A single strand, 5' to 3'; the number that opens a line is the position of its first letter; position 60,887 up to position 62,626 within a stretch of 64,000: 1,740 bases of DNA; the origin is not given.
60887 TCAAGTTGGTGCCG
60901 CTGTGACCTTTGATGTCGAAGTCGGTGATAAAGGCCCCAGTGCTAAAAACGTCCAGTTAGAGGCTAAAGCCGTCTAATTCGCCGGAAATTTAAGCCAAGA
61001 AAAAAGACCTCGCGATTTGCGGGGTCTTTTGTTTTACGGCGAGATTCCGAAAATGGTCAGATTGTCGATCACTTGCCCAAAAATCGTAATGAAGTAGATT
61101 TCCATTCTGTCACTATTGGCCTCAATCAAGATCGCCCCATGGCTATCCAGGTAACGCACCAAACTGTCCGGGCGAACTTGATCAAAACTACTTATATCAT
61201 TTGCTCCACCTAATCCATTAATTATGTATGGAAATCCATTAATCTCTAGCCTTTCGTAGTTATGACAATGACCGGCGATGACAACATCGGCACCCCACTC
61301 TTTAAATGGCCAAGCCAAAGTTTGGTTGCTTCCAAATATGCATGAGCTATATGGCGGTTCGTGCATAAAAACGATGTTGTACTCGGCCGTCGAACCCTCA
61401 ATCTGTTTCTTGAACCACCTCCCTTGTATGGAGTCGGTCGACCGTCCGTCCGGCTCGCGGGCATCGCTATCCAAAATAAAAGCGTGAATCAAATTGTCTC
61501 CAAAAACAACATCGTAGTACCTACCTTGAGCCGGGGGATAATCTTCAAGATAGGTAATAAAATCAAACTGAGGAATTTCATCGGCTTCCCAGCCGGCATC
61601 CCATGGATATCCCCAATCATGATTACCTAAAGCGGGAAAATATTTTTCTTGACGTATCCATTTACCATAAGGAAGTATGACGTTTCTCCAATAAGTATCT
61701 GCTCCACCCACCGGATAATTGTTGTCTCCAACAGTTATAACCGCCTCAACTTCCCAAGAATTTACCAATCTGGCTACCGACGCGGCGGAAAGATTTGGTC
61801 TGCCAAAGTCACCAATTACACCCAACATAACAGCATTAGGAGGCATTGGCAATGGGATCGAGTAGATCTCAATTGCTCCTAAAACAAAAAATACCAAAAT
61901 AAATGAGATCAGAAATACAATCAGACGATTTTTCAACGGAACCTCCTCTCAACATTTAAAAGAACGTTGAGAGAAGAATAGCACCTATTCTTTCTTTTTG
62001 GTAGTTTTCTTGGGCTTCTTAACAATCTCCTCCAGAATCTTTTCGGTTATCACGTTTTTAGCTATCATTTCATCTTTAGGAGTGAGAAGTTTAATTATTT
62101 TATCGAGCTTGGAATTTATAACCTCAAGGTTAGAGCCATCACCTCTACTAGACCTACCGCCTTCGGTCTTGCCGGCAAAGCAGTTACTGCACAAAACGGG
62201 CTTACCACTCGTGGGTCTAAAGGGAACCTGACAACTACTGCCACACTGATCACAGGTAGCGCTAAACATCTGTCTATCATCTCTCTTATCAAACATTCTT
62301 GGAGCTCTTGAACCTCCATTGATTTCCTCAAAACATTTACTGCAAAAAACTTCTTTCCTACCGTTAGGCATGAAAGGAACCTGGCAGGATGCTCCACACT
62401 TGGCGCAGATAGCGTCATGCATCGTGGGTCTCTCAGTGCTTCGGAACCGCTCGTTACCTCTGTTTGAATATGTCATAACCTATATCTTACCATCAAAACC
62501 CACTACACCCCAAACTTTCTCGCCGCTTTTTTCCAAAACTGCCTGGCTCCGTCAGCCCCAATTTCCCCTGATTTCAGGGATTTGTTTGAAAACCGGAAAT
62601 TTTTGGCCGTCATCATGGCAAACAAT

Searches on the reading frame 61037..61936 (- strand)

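Call 44: search_protein_families(library=pfam, proteins=[window:61037-61936:-], max_evalue=0.0001)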
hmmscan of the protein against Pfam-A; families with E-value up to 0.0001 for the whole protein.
window:61037-61936:- (300 aa): 1 family
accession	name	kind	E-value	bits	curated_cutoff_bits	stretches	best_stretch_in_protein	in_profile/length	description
PF00149.33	Metallophos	-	3.7e-12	47.5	21.5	1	40-227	5-191/191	Calcineurin-like phosphoesterase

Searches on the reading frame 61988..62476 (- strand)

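Call 44: search_protein_families(library=pfam, proteins=[window:61988-62476:-], max_evalue=0.0001)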
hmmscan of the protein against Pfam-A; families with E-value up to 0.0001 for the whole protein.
window:61988-62476:- (163 aa): 1 family
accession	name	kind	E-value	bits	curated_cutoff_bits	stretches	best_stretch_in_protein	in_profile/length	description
PF23477.1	zf_Tbcl_2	-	1e-30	105.6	27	2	68-101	1-34/37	Probable treble clef zinc finger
